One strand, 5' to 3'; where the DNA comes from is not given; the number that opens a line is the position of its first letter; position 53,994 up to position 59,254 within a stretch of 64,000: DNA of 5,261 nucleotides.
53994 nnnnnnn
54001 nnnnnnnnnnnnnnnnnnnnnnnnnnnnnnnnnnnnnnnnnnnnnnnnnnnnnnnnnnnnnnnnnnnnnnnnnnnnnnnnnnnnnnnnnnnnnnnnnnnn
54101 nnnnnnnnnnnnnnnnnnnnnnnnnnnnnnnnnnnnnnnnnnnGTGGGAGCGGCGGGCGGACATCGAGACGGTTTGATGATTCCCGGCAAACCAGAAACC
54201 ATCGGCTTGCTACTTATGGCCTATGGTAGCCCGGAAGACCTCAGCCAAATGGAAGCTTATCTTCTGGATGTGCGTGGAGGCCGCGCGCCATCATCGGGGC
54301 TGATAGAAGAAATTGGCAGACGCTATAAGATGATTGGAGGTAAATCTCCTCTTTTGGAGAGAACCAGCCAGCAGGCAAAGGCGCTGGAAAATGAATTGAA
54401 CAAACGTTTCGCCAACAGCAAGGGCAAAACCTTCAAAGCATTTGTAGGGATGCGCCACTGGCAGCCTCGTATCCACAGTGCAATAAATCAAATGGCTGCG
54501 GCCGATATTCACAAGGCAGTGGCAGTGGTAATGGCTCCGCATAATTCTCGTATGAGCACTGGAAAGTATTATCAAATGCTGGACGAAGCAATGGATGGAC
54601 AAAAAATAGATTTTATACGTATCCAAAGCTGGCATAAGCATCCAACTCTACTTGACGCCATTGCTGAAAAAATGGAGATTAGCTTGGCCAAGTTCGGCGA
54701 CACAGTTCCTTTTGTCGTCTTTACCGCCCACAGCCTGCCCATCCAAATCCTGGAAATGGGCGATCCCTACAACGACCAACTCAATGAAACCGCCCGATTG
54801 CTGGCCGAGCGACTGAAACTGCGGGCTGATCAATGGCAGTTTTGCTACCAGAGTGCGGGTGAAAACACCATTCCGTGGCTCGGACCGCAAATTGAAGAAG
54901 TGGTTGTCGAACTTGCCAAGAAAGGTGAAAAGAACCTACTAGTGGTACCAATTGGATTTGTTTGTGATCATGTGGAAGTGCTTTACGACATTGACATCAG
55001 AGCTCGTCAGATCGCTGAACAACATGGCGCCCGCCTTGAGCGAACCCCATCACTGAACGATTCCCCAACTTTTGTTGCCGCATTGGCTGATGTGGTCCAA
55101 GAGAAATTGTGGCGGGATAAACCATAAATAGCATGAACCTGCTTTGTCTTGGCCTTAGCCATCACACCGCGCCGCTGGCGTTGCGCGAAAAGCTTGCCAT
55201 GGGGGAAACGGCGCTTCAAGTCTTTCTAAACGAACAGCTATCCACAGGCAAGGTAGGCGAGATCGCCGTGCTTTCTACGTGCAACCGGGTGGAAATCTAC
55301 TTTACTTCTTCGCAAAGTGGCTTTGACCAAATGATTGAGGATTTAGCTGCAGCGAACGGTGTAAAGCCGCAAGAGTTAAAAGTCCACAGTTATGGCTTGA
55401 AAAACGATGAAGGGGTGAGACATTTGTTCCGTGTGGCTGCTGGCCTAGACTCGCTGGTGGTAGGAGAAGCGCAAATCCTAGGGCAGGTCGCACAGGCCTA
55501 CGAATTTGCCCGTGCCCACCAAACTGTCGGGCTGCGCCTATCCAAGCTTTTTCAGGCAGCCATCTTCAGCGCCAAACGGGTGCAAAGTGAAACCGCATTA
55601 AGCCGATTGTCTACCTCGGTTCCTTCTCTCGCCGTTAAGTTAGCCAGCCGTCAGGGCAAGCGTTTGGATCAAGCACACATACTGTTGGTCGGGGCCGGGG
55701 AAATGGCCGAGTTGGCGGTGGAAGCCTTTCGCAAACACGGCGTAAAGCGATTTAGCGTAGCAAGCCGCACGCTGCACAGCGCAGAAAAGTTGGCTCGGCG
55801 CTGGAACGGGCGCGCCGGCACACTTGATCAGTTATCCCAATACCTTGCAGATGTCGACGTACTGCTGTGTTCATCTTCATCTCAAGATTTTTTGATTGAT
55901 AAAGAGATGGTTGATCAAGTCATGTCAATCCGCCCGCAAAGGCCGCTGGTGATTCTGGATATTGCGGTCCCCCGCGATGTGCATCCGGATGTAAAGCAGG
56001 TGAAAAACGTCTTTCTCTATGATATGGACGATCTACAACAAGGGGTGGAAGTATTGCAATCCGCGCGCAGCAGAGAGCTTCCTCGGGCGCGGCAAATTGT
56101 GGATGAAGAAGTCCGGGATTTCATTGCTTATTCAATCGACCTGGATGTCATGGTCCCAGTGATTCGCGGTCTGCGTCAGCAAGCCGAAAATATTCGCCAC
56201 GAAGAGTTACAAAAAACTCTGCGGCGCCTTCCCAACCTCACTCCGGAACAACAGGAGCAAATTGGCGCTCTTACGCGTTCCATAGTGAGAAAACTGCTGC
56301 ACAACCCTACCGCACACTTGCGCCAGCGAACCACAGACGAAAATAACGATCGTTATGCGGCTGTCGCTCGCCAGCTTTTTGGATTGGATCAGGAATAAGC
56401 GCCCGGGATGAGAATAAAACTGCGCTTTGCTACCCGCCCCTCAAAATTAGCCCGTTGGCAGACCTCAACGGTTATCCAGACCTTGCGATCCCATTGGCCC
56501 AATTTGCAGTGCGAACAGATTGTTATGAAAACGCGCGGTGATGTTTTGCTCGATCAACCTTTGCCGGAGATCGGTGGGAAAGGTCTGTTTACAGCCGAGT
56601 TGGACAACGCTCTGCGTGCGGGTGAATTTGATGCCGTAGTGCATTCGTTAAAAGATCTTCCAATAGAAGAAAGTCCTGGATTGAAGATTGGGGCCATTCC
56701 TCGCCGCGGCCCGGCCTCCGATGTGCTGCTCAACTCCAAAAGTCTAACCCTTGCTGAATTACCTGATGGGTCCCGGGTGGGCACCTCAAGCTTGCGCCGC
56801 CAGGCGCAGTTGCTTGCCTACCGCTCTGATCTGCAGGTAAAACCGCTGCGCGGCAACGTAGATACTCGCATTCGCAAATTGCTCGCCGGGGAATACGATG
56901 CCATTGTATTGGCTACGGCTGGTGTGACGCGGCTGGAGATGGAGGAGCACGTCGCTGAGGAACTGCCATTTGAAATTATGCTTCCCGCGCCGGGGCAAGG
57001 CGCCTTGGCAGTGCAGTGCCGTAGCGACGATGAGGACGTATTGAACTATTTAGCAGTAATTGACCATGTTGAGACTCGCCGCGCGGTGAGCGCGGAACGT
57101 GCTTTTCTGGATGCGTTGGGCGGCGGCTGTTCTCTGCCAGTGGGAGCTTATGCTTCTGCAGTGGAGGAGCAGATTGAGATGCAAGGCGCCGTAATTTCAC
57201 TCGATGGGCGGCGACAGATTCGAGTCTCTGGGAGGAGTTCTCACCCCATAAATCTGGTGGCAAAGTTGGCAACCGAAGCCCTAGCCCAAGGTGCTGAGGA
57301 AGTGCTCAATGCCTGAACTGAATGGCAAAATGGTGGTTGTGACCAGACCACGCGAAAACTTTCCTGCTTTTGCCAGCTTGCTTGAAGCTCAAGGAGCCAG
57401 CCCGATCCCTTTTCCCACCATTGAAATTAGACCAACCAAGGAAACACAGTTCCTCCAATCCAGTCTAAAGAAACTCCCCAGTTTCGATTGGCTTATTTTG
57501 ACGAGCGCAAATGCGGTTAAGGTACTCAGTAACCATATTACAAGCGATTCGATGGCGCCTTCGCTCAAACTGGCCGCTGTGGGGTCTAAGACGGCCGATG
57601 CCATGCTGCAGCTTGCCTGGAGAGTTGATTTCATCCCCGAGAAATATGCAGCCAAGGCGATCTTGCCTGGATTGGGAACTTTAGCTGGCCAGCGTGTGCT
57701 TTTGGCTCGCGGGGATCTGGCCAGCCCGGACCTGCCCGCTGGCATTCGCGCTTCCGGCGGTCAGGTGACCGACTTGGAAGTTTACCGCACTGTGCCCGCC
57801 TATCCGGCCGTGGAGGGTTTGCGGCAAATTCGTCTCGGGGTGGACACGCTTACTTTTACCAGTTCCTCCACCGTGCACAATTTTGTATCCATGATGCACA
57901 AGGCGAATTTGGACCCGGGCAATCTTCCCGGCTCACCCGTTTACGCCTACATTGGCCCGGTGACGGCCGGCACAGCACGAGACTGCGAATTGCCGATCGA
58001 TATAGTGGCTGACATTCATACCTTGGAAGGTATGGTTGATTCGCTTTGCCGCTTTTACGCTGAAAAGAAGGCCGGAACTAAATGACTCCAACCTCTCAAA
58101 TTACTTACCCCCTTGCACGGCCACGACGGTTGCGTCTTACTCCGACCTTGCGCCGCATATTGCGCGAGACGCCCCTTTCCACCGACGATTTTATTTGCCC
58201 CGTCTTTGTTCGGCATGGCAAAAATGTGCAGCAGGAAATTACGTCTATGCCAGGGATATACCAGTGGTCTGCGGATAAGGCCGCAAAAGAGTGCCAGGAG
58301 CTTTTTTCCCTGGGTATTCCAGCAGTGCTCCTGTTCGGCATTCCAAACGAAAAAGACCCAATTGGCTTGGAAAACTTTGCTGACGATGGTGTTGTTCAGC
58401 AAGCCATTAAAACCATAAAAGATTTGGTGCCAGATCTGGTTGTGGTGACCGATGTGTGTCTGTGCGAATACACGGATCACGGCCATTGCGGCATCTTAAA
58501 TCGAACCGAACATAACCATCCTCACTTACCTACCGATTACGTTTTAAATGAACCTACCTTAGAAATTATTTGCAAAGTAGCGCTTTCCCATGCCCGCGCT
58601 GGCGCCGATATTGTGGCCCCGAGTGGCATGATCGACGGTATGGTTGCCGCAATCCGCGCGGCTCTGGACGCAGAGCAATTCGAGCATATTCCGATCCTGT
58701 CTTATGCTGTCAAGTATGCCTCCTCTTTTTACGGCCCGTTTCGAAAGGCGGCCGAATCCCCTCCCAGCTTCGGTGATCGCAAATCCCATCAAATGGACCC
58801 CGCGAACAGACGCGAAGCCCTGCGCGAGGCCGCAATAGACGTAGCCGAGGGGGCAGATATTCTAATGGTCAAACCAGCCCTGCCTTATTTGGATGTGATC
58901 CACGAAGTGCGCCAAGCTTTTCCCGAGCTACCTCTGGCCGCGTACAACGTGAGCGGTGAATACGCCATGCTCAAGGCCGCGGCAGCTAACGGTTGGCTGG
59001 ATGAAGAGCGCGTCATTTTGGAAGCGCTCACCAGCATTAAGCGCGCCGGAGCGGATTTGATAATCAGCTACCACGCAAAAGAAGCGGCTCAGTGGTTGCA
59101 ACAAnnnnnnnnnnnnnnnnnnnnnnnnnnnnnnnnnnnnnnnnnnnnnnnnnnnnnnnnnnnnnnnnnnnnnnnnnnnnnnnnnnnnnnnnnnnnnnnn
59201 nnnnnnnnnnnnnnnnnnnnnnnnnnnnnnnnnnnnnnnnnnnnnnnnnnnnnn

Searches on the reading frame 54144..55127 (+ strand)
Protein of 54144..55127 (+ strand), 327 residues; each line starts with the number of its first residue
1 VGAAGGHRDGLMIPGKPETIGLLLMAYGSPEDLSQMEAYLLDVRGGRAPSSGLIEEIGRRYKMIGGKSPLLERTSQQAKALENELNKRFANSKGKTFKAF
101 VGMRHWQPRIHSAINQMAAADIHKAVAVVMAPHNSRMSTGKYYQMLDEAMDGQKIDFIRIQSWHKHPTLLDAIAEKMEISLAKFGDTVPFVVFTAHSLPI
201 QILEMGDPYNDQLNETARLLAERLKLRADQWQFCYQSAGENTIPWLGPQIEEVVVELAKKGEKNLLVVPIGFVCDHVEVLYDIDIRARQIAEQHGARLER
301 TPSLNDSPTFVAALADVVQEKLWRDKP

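Call 3: search_protein_families(library=ncbifam, proteins=[window:54144-55127:+], max_evalue=0.01)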
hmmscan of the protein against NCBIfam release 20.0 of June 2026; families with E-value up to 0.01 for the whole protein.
window:54144-55127:+ (327 aa): 5 families
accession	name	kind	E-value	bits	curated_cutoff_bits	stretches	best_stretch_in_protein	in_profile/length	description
NF009095.0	PRK12435.1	subfamily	4.7e-75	252.6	455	1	18-322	3-307/311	ferrochelatase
TIGR00109.1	hemH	equivalog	3.9e-70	236.8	124.6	1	16-322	2-321/322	ferrochelatase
NF000689.1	PRK00035.2-1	equivalog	2e-55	187.9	408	1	22-321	5-310/311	ferrochelatase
NF033198.0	F430_CfbA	equivalog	0.00091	19.2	120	0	247-285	43-80/122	sirohydrochlorin nickelochelatase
NF002090.2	PRK00923.1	subfamily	0.0048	16.9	120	0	247-284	44-80/129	sirohydrochlorin nickelochelatase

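Call 4: search_protein_families(library=pfam, proteins=[window:54144-55127:+], max_evalue=0.01)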
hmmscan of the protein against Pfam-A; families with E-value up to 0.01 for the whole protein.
window:54144-55127:+ (327 aa): 2 families
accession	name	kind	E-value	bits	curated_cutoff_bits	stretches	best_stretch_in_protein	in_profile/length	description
PF00762.24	Ferrochelatase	-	9.8e-84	281.5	27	1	20-321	2-316/317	Ferrochelatase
PF06180.16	CbiK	-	0.0019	18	26.2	0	114-190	131-205/262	Cobalt chelatase (CbiK)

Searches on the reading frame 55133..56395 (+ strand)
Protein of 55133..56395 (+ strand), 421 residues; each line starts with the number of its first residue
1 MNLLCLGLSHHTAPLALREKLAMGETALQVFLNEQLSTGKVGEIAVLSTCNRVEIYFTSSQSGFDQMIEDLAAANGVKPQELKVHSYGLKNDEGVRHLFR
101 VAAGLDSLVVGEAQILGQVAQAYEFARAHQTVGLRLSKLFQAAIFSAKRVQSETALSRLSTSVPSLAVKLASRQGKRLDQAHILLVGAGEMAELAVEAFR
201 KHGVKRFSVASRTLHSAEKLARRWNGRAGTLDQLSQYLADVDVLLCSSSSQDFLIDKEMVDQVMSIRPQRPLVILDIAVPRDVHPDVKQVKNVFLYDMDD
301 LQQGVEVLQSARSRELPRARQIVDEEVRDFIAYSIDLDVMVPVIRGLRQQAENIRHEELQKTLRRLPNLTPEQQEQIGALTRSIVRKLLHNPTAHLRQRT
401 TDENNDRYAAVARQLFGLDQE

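Call 80: search_protein_families(library=ncbifam, max_evalue=1e-20, proteins=[window:55133-56395:+])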
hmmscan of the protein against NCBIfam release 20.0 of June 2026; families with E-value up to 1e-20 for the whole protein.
window:55133-56395:+ (421 aa): 7 families
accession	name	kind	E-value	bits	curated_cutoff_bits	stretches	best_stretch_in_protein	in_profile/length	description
TIGR01035.1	hemA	equivalog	1.3e-119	399.8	209.55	1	4-419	2-416/416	glutamyl-tRNA reductase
NF000744.0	PRK00045.1-3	equivalog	4e-118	395.1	429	1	1-421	1-427/447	glutamyl-tRNA reductase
NF000750.0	PRK00045.3-4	equivalog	2.1e-64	218.1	289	1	1-420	1-415/439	glutamyl-tRNA reductase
NF010548.0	PRK13940.1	equivalog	2.3e-44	151.9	469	1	1-420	1-412/414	glutamyl-tRNA reductase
NF000752.0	PRK00045.4-2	equivalog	3.4e-42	145.1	381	1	40-410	43-390/412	glutamyl-tRNA reductase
NF000751.1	PRK00045.4-1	equivalog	1.1e-31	110.3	478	1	42-397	45-382/426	glutamyl-tRNA reductase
NF001909.0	PRK00676.1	equivalog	3e-28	98.9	478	1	3-305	3-287/338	glutamyl-tRNA reductase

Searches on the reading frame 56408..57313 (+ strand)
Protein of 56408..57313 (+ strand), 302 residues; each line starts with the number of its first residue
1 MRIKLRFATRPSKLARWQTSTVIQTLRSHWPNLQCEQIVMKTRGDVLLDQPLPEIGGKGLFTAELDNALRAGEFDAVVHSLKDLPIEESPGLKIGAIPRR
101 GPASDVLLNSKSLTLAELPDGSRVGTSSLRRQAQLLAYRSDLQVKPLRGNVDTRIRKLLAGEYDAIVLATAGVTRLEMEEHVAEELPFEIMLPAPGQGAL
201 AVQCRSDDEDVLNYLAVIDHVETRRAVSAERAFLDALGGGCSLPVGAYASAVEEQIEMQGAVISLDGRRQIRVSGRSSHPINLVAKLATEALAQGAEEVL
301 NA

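Call 81: search_protein_families(library=pfam, max_evalue=0.001, proteins=[window:56408-57313:+])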
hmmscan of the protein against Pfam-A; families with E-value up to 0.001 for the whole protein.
window:56408-57313:+ (302 aa): 2 families
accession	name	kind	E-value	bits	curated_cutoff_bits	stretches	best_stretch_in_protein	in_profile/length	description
PF01379.25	Porphobil_deam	-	1.1e-77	260.7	22.1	1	5-212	1-206/207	Porphobilinogen deaminase, dipyromethane cofactor binding domain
PF03900.20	Porphobil_deamC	-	2.4e-16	60.3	26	1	226-292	3-73/74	Porphobilinogen deaminase, C-terminal domain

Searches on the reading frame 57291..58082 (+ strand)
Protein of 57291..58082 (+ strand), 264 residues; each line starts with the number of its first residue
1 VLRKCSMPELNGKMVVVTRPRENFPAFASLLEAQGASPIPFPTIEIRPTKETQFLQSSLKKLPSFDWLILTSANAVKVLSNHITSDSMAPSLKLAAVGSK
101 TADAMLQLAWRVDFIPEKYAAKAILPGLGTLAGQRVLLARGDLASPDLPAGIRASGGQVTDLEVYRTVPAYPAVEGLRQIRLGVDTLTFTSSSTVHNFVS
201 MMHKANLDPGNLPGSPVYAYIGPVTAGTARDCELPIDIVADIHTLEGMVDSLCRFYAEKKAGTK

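Call 81: search_protein_families(library=pfam, max_evalue=0.001, proteins=[window:57291-58082:+])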
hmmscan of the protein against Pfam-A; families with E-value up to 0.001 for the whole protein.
window:57291-58082:+ (264 aa): 1 family
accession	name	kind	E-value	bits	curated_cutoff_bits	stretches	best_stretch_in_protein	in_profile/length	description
PF02602.20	HEM4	-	1.3e-54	185.3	27.5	1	27-249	3-230/231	Uroporphyrinogen-III synthase HemD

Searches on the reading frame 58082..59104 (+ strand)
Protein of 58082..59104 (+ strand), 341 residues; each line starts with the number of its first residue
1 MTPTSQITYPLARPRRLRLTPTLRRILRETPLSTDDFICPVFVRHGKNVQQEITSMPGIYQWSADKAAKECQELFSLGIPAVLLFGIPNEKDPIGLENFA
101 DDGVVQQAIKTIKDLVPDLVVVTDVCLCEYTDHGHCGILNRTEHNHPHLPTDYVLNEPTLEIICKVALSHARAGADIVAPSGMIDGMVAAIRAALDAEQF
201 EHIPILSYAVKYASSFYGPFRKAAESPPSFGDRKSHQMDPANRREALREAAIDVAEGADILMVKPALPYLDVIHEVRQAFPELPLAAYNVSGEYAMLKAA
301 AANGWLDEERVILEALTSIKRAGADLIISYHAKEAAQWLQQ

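Call 81: search_protein_families(library=pfam, max_evalue=0.001, proteins=[window:58082-59104:+])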
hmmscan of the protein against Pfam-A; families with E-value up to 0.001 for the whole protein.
window:58082-59104:+ (341 aa): 1 family
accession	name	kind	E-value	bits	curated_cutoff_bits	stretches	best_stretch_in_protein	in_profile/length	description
PF00490.27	ALAD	-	5.4e-146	486.2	24.6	1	12-338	2-317/317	Delta-aminolevulinic acid dehydratase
